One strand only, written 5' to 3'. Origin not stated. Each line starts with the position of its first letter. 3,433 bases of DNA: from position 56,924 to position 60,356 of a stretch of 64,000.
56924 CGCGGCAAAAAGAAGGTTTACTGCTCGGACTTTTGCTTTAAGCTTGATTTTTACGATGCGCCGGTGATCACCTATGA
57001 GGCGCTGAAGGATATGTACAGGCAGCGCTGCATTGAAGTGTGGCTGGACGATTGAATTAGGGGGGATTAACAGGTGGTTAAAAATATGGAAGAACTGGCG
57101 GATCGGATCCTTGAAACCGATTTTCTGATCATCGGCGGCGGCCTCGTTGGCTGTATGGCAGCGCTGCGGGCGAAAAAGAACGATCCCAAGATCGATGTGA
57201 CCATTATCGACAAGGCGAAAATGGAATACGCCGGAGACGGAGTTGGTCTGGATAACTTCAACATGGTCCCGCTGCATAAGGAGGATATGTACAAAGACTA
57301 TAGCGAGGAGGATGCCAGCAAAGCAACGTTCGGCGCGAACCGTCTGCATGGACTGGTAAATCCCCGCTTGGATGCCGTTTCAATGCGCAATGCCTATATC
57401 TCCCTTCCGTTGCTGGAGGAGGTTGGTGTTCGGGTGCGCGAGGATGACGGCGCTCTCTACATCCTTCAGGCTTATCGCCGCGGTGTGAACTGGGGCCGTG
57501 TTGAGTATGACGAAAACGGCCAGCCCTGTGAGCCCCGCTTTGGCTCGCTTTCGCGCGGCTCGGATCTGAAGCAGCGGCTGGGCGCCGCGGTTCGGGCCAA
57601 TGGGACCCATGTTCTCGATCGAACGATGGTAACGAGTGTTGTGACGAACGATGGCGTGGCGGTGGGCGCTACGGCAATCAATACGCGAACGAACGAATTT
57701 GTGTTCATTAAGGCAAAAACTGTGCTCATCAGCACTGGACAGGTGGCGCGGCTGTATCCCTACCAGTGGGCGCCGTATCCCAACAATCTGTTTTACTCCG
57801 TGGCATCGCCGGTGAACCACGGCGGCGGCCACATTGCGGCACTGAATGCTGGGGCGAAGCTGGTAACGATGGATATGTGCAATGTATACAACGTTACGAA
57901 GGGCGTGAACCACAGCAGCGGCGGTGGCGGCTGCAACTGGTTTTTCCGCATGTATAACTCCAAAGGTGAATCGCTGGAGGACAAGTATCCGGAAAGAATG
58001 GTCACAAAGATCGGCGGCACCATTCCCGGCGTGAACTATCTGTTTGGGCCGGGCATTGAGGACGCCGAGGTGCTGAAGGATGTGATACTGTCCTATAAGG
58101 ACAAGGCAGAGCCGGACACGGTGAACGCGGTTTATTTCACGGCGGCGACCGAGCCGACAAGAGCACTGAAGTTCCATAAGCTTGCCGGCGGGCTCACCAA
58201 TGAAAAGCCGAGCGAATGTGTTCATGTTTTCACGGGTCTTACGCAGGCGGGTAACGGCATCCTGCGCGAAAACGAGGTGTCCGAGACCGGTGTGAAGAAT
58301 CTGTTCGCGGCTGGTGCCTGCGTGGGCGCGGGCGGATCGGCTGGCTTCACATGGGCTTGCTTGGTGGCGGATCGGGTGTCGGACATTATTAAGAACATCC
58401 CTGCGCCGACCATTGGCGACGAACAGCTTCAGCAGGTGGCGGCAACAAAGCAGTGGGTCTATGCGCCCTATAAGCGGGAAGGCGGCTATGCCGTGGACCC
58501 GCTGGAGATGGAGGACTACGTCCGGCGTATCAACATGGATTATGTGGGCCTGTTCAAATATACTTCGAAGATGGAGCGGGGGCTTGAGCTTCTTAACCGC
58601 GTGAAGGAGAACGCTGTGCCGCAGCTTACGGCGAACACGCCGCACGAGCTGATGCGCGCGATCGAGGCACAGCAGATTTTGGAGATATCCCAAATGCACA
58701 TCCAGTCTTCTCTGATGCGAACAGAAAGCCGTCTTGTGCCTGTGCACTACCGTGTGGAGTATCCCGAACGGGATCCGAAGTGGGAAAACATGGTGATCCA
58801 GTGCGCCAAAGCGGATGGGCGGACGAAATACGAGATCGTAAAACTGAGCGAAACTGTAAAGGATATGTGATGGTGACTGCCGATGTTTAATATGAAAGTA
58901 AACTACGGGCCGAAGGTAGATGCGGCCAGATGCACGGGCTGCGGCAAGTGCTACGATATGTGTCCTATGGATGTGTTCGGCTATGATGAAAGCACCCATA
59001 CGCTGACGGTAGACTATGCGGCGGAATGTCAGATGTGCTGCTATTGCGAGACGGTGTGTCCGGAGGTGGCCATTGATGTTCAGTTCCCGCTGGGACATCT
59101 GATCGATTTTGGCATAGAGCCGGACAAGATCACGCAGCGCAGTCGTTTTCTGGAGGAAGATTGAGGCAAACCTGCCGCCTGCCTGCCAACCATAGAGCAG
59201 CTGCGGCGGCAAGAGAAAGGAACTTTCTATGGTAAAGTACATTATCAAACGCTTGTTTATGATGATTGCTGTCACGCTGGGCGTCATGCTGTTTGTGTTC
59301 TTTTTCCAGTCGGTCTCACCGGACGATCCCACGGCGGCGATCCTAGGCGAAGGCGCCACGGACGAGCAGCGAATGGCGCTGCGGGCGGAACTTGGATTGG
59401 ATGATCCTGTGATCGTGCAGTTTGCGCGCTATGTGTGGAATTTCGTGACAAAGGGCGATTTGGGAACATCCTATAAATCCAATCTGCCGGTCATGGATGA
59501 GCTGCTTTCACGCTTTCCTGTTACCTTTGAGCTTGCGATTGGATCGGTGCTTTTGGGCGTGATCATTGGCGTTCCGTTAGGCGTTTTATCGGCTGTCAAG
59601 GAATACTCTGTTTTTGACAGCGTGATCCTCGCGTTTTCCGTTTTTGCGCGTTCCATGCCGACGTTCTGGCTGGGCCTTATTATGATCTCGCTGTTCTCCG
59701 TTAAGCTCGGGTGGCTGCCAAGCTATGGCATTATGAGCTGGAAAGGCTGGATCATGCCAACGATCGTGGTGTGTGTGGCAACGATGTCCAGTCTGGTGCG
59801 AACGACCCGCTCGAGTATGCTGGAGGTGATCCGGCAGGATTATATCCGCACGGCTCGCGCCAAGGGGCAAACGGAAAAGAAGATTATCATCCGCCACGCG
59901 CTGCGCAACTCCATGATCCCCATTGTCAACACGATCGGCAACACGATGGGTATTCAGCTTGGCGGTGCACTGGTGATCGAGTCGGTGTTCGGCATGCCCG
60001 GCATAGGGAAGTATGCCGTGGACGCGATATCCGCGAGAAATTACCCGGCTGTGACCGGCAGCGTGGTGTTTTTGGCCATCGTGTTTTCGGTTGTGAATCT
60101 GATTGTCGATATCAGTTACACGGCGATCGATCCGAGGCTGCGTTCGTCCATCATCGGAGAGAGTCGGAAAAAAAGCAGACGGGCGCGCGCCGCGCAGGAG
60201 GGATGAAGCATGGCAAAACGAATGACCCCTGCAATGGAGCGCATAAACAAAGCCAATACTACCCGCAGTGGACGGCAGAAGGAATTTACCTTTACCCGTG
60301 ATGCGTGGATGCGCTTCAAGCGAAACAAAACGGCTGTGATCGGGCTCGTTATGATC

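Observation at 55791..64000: Compositionally distinct LysR / TRASH / AprAB-like oxidoreductase / peptide-ABC locus of unknown substrate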

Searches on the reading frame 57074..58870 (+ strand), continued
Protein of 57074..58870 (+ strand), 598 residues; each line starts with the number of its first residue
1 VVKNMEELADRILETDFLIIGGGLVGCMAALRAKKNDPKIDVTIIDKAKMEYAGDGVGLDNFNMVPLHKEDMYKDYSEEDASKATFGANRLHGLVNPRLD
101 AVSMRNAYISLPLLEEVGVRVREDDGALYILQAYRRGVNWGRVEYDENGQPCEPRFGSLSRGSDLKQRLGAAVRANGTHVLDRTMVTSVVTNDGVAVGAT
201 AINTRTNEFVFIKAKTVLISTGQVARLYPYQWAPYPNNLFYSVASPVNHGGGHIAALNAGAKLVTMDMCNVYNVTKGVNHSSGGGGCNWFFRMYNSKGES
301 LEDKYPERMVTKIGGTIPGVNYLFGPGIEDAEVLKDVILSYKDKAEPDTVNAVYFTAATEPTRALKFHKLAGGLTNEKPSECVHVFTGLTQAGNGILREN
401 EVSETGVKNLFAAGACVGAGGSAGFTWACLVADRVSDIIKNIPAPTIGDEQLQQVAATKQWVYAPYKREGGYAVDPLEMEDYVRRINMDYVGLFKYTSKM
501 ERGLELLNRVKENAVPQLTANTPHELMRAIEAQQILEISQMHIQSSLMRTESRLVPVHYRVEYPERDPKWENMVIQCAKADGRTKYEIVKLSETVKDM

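Call 82: search_protein_families(library=pfam, proteins=[L001:13448-14674:+, L001:14762-15574:+, L001:15598-16599:+, L001:7215-8576:+, L001:4557-5927:+, L008:7755-8762:+, L008:3911-5374:-, L008:2767-3807:-, L008:551-2293:-, L071:2423-4312:+], max_evalue=0.0001)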
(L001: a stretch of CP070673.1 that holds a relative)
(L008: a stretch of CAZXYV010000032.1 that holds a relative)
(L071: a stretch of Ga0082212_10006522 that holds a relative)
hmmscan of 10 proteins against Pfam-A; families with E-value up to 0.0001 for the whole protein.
L001:13448-14674:+ (408 aa): 4 families
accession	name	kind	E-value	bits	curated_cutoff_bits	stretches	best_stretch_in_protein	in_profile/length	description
PF02770.24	Acyl-CoA_dh_M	-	1.3e-14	54.5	33.3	1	141-244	2-97/97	Acyl-CoA dehydrogenase, middle domain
PF00441.29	Acyl-CoA_dh_1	-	1.1e-13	52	22.4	1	259-386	4-130/150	Acyl-CoA dehydrogenase, C-terminal domain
PF02771.21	Acyl-CoA_dh_N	-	2e-10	41.5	22.9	1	32-108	10-84/113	Acyl-CoA dehydrogenase, N-terminal domain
PF08028.16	Acyl-CoA_dh_2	-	1.2e-06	29.3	22.7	1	272-330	3-63/134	Acyl-CoA dehydrogenase, C-terminal domain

L001:14762-15574:+ (270 aa): 1 family
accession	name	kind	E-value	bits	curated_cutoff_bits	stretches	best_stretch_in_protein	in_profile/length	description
PF01012.27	ETF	-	5.9e-34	117.9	26.7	1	42-199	12-163/181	Electron transfer flavoprotein domain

L001:15598-16599:+ (333 aa): 2 families
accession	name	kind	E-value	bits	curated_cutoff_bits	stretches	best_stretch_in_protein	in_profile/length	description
PF01012.27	ETF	-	1.3e-39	136.3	26.7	1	12-179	3-170/181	Electron transfer flavoprotein domain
PF00766.25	ETF_alpha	-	4.8e-32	110.2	27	1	210-289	1-80/81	Electron transfer flavoprotein FAD-binding domain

L001:7215-8576:+ (453 aa): 8 families
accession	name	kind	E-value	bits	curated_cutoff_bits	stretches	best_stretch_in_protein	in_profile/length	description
PF12831.13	FAD_oxidored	-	1.4e-85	288.6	27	1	28-445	1-416/416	FAD dependent oxidoreductase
PF00890.30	FAD_binding_2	-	5.4e-08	32.9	20.4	1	28-79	1-55/414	FAD binding domain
PF07992.20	Pyr_redox_2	-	5.8e-08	32.9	26.1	1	28-82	2-52/291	Pyridine nucleotide-disulphide oxidoreductase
PF01134.28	GIDA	-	1.2e-07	31.6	22.1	1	28-97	1-71/391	Glucose inhibited division protein A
PF01266.30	DAO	-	1.1e-05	25.6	27.9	1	28-101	1-76/353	FAD dependent oxidoreductase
PF01946.23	Thi4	-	1.3e-05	25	26.2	1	19-69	10-62/235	Thi4 family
PF01494.25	FAD_binding_3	-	4.6e-05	23.2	22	1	27-59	2-34/349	FAD binding domain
PF13450.12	NAD_binding_8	-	6.1e-05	23.7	21.9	1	31-66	1-36/68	NAD(P)-binding Rossmann-like domain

L001:4557-5927:+ (456 aa): 9 families
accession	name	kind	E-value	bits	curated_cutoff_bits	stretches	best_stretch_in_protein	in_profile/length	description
PF07992.20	Pyr_redox_2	-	1e-74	252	26.1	1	6-312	2-291/291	Pyridine nucleotide-disulphide oxidoreductase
PF00070.33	Pyr_redox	-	7.8e-24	84.4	22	1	156-231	1-77/82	Pyridine nucleotide-disulphide oxidoreductase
PF02852.28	Pyr_redox_dim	-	1.9e-17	63.8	25.3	1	336-437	5-105/110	Pyridine nucleotide-disulphide oxidoreductase, dimerisation domain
PF13738.12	Pyr_redox_3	-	1.4e-13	51.2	30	1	155-286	165-305/305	Pyridine nucleotide-disulphide oxidoreductase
PF03486.20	HI0933_like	-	2.3e-13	50.6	50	0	156-189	2-35/244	HI0933-like protein Rossmann domain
PF01266.30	DAO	-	2e-12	47.8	27.9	0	157-188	2-33/353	FAD dependent oxidoreductase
PF13450.12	NAD_binding_8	-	3.3e-10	40.5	21.9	1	159-196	1-38/68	NAD(P)-binding Rossmann-like domain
PF00890.30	FAD_binding_2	-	4.7e-06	26.5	20.4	0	7-40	2-33/414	FAD binding domain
PF13454.12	NAD_binding_9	-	2e-05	25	21.8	0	67-117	107-153/155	FAD-NAD(P)-binding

L008:7755-8762:+ (335 aa): 1 family
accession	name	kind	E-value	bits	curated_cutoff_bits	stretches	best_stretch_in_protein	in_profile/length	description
PF04909.20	Amidohydro_2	-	1.9e-35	123.4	26.4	1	24-330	1-289/289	Amidohydrolase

L008:3911-5374:- (487 aa): 1 family
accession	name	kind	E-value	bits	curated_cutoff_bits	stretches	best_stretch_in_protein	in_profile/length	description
PF02515.22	CoA_transf_3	-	1.6e-116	389.9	23.3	1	95-463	1-366/366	CoA-transferase family III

L008:2767-3807:- (346 aa): 1 family
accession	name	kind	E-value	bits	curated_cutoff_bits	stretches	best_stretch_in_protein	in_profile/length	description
PF13669.12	Glyoxalase_4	-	3.5e-05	24.5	27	0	7-111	4-98/109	Glyoxalase/Bleomycin resistance protein/Dioxygenase superfamily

L008:551-2293:- (580 aa): 2 families
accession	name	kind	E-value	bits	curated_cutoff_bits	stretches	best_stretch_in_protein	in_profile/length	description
PF02129.25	Peptidase_S15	-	4.7e-42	144.9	23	1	29-284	1-228/262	X-Pro dipeptidyl-peptidase (S15 family)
PF08530.16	PepX_C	-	2.4e-29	103.2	22.5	1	338-550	2-216/217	X-Pro dipeptidyl-peptidase C-terminal non-catalytic domain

L071:2423-4312:+ (629 aa): 11 families
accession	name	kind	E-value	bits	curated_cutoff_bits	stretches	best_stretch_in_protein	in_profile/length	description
PF01512.22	Complex1_51K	-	4.6e-46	156.9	31.2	1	191-361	2-149/150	Nuo51 FMN-binding domain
PF10589.14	NADH_4Fe-4S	-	4.8e-36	122.9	23.5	1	472-556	1-85/85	NADH-ubiquinone oxidoreductase-F iron-sulfur binding region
PF12837.12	Fer4_6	-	7.4e-09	35.6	25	2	574-595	3-24/24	4Fe-4S binding domain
PF13237.11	Fer4_10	-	1.1e-08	35.3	25.5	1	573-620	2-52/53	4Fe-4S dicluster domain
PF00037.32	Fer4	-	2.4e-08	33.9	21.1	1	574-596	2-24/24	4Fe-4S binding domain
PF14697.11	Fer4_21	-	7.4e-07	29.6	35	1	574-625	2-57/59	4Fe-4S dicluster domain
PF12838.12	Fer4_7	-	7.3e-06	26.8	27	1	579-624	1-52/52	4Fe-4S dicluster domain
PF13187.11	Fer4_9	-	1.1e-05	25.8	27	1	579-625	1-52/52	4Fe-4S dicluster domain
PF10531.15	SLBB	-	1.1e-05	25.6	27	1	386-433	3-53/55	SLBB domain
PF12797.12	Fer4_2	-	2.1e-05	24.6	24.5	0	574-592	4-22/22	4Fe-4S binding domain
PF25160.1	LdpA_Fe-S-bd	-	9.5e-05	22.5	27.6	0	586-627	9-45/49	LdpA Fe-S cluster-binding domain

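Call 93: search_protein_families(library=pfam, proteins=[L065:7913-9625:+, L009:18358-20085:+], max_evalue=10)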
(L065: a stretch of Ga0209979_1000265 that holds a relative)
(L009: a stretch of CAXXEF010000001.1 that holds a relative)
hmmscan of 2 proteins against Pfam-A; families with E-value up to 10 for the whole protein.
L065:7913-9625:+ (570 aa): 1 family
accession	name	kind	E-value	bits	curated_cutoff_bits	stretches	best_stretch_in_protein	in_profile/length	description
PF24696.1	UGSC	-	2.9e-13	50.7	25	1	4-192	1-171/172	UGSC family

L009:18358-20085:+ (575 aa): 2 families
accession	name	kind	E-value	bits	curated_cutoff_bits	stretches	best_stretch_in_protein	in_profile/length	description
PF24696.1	UGSC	-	4.4e-13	50.2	25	1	11-178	2-171/172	UGSC family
PF02038.21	ATP1G1_PLM_MAT8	-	0.17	11.7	26.9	1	189-202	4-17/48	ATP1G1/PLM/MAT8 family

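Call 100: search_dna_similar(query=window:57074-58870:+, collection=plasmids, mode=protein, max_evalue=1e-20, max_rows=15)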
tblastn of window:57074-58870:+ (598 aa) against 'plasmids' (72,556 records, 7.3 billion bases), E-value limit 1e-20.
Records with a match: 2; places in all: 2; records where one place covers at least 80% of the query: 2.
Best place of each record, by identity: <60% 2.
By first word of the organism name: Sinorhizobium 1; Pseudanabaena 1.
By predicted mobility (MOB-suite, as given by PLSDB): conjugative 1; non-mobilizable 1.
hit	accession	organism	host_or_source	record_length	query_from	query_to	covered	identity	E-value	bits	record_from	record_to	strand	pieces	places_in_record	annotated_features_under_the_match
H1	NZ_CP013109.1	Sinorhizobium americanum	Vachellia farnesiana,cell culture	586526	3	587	98%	26.6%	2e-35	150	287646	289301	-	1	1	fumarate reductase/succinate dehydrogenase flavoprotein subunit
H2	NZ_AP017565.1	Pseudanabaena sp. ABRG5-3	-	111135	7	490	81%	26.3%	1e-20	104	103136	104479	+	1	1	fumarate reductase/succinate dehydrogenase flavoprotein subunit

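Call 101: get_annotated_region(hit=H1, flank=10000)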
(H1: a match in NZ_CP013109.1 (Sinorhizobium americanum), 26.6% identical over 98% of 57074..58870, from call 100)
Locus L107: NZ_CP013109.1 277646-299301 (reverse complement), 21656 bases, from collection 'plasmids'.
description: Sinorhizobium americanum strain CFNEI 73 plasmid B, complete sequence
organism: Sinorhizobium americanum (NCBI taxid 194963)
taxonomy: Bacteria; Pseudomonadota; Alphaproteobacteria; Hyphomicrobiales; Rhizobiaceae; Sinorhizobium; Sinorhizobium americanum
host: -; source: Vachellia farnesiana,cell culture; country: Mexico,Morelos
typing (MOB-suite, as given by PLSDB): conjugative; relaxase MOBP,MOBQ; mating-pair formation MPF_T
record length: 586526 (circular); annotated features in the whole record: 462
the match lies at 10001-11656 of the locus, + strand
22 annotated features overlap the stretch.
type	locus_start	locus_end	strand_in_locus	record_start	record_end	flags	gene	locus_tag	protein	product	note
CDS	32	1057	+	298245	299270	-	-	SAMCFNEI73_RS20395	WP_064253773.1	sulfate ABC transporter substrate-binding protein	-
CDS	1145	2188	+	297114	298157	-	-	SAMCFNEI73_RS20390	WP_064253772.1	sulfate/molybdate ABC transporter ATP-binding protein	-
CDS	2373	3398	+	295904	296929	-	-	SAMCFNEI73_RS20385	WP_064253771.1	sulfate ABC transporter substrate-binding protein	-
CDS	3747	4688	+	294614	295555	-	-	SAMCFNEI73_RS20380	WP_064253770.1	sulfonate ABC transporter substrate-binding protein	-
CDS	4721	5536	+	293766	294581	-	-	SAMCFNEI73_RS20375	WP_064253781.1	ABC transporter permease subunit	GO:0055085 - transmembrane transport [Evidence IEA]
CDS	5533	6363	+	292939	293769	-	-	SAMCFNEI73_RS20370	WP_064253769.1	ATP-binding cassette domain-containing protein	-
CDS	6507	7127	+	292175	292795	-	-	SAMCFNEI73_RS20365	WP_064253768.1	alpha/beta hydrolase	-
CDS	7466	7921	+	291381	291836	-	-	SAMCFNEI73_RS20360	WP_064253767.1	Rrf2 family transcriptional regulator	-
CDS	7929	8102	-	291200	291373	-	-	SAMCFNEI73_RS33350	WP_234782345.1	hypothetical protein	-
CDS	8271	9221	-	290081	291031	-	-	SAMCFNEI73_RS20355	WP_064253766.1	TauD/TfdA family dioxygenase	-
CDS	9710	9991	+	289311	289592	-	-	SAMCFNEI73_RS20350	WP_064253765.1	DUF971 domain-containing protein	-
CDS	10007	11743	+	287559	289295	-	-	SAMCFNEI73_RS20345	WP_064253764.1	fumarate reductase/succinate dehydrogenase flavoprotein subunit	-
CDS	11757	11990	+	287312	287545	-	-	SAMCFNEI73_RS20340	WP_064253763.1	ferredoxin family protein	-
CDS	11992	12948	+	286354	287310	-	-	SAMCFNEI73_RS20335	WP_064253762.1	HEAT repeat domain-containing protein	-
CDS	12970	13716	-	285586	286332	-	-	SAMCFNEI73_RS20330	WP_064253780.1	Crp/Fnr family transcriptional regulator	GO:0006355 - regulation of DNA-templated transcription [Evidence IEA]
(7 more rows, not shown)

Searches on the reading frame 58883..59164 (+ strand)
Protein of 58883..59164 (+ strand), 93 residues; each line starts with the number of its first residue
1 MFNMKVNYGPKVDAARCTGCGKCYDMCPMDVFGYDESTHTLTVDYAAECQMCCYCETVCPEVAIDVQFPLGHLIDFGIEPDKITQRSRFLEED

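Call 3: search_protein_families(library=pfam, proteins=[window:58883-59164:+], max_evalue=0.01)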
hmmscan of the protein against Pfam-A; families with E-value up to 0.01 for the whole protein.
window:58883-59164:+ (93 aa): 15 families
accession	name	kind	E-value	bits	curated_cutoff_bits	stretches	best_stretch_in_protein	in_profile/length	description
PF00037.32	Fer4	-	4e-09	36.4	21.1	1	10-31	1-22/24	4Fe-4S binding domain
PF13237.11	Fer4_10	-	5e-08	33.2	25.5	1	11-60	3-53/53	4Fe-4S dicluster domain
PF12838.12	Fer4_7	-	2.2e-07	31.7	27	1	16-61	1-50/52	4Fe-4S dicluster domain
PF13187.11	Fer4_9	-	1.2e-06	28.9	27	1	16-63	1-51/52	4Fe-4S dicluster domain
PF13484.11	Fer4_16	-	1.3e-06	29.5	30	1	16-35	1-20/66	4Fe-4S double cluster binding domain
PF12797.12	Fer4_2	-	3.8e-06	26.9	24.5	1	9-28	2-21/22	4Fe-4S binding domain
PF14697.11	Fer4_21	-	4.8e-06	27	35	1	11-64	2-57/59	4Fe-4S dicluster domain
PF25160.1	LdpA_Fe-S-bd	-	7.4e-06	26.1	27.6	1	11-31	22-42/49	LdpA Fe-S cluster-binding domain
PF12837.12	Fer4_6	-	1.8e-05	24.9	25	1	10-32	2-24/24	4Fe-4S binding domain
PF13370.11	Fer4_13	-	5.7e-05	24.2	24.5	1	12-41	1-29/58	4Fe-4S single cluster domain of Ferredoxin I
PF13183.11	Fer4_8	-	0.00031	21.6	27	1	14-29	2-17/68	4Fe-4S dicluster domain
PF12798.12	Fer4_3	-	0.00087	20.4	27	1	17-30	1-14/15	4Fe-4S binding domain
PF17179.9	Fer4_22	-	0.0042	18.3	27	1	8-30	72-94/95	4Fe-4S dicluster domain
PF12800.12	Fer4_4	-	0.0046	17.6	24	1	15-30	2-17/17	4Fe-4S binding domain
PF13534.11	Fer4_17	-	0.0077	17.2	22.2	1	13-31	42-60/61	4Fe-4S dicluster domain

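Call 7: search_protein_families(library=ncbifam, proteins=[window:58883-59164:+], max_evalue=0.001)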
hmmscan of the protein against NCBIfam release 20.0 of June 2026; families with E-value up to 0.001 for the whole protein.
window:58883-59164:+ (93 aa): 37 families (the best 25 are shown)
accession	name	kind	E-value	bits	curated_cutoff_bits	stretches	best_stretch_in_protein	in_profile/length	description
NF040864.1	HgcB_ferredoxin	equivalog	1.3e-10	41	99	1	11-71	10-68/93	mercury methylation ferredoxin HgcB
NF042987.1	OGOR_delta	exception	4.8e-09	36.3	125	1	11-67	27-88/89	2-oxoglutarate ferredoxin oxidoreductase subunit delta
NF043039.1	HgcAB_like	equivalog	5.4e-09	36.1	285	1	11-64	296-349/350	HgcAB-like fusion protein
TIGR00402.1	napF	equivalog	1.6e-08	34.6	102.2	1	14-74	34-94/149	ferredoxin-type protein NapF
NF005504.0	PRK07118.1-3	equivalog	6.8e-08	32.2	437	1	13-69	217-271/293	Fe-S cluster domain-containing protein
TIGR01944.1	rnfB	subfamily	1.1e-07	31.6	68.7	1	12-67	110-163/190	RnfABCDGE type electron transport complex subunit B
NF006221.0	PRK08348.1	subfamily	1.1e-07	31.6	124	1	13-66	42-94/136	NADH-plastoquinone oxidoreductase subunit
NF038196.1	ferrodoxin_EFR1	subfamily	2.3e-07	31.1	75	1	12-66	182-231/242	EFR1 family ferrodoxin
NF045874.1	Vhu_polyferre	exception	2.3e-07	29.9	600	1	11-67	192-246/381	F420-non-reducing hydrogenase associated-polyferredoxin VhuB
NF009053.0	PRK12387.1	subfamily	3.5e-07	30.2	204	1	10-66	33-92/180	formate hydrogenlyase complex iron-sulfur subunit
NF007205.0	PRK09626.1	equivalog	9e-07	28.9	93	1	10-66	12-73/105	2-oxoglutarate-acceptor oxidoreductase subunit OorD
TIGR02060.1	aprB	equivalog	1.1e-06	28.6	135.65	1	12-67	5-65/132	adenylyl-sulfate reductase subunit beta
NF040770.1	hetero_SS_HdrA2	exception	1.2e-06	27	1100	1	8-68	570-627/777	CoB-CoM heterodisulfide reductase HdrA2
TIGR04395.1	cutC_activ_rSAM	equivalog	1.4e-06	27.8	360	1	13-66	52-105/309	choline TMA-lyase-activating enzyme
NF001988.0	PRK00783.1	equivalog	1e-05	25.3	153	1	6-68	160-222/266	DNA-directed RNA polymerase subunit D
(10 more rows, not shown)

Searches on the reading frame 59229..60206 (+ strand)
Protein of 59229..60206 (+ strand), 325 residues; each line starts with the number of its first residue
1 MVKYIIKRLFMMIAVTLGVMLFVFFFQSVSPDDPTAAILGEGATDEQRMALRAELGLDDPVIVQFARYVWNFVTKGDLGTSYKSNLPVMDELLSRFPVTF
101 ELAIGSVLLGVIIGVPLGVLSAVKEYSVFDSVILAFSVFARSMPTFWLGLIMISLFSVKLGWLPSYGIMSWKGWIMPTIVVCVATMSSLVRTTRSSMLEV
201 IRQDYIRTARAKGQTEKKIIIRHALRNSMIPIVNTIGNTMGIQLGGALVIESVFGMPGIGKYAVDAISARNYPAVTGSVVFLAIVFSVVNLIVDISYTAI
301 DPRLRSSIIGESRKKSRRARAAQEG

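Call 3: search_protein_families(library=pfam, proteins=[window:59229-60206:+], max_evalue=0.01)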
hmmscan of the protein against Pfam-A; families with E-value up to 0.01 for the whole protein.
window:59229-60206:+ (325 aa): 2 families
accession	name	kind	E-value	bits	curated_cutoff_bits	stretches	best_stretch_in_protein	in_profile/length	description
PF00528.27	BPD_transp_1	-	5.9e-41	140.6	26.4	1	114-305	1-183/184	Binding-protein-dependent transport system inner membrane component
PF19300.4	BPD_transp_1_N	-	2.1e-13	50.9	23.8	1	1-103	1-114/114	Binding-prot-dependent transport system membrane comp, N-term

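Call 7: search_protein_families(library=ncbifam, proteins=[window:59229-60206:+], max_evalue=0.001)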
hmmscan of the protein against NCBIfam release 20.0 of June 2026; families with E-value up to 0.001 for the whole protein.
window:59229-60206:+ (325 aa): 21 families
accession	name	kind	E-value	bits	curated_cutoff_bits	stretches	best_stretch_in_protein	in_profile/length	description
NF045470.1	Opp2B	equivalog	2.3e-95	319.3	350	1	8-305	1-300/300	nickel ABC transporter permease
TIGR02789.1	nickel_nikB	equivalog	7e-82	275.3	447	1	1-305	1-307/314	nickel ABC transporter permease subunit NikB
NF011661.0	PRK15081.1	equivalog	1.7e-81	274.1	463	1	1-305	1-304/306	glutathione ABC transporter permease GsiC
NF045469.1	Opp1B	equivalog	7.9e-81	271.9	380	1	1-305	1-307/307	nickel/cobalt ABC transporter permease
NF007677.0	PRK10352.1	equivalog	3e-77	259.8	433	1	1-307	1-309/314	nickel ABC transporter permease subunit NikB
NF008161.0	PRK10914.1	equivalog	4.8e-77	259.4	590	2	174-306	205-337/339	dipeptide ABC transporter permease DppB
NF045471.1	Opp3B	equivalog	2e-71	240.9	480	1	1-306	1-304/308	oligopeptide ABC transporter permease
NF045472.1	Opp4B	equivalog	2.4e-66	224.2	450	1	1-305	1-319/319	oligopeptide ABC transporter permease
NF007008.0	PRK09471.1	equivalog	2.2e-59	201.4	388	1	1-305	1-305/306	oligopeptide ABC transporter permease OppB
NF011690.0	PRK15110.1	equivalog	4.1e-37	128.3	432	2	173-300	182-309/321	putrescine export ABC transporter permease SapB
NF011712.0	PRK15133.1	subfamily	1.7e-34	119.3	445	1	51-304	89-359/364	microcin C ABC transporter permease YejB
NF043081.1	MMSYN1_0165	equivalog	1.8e-32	112.8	350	1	83-305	162-385/388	oligopeptide ABC transporter permease OppB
NF045476.1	Opp4C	equivalog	5e-09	35.8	350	1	90-260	70-222/278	oligopeptide ABC transporter permease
NF045474.1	Opp2C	equivalog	1.5e-07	31.2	300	1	98-260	41-184/236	nickel transporter permease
TIGR01097.1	PhnE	equivalog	8.8e-07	28.6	216.7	1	84-292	49-243/252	phosphonate ABC transporter, permease protein PhnE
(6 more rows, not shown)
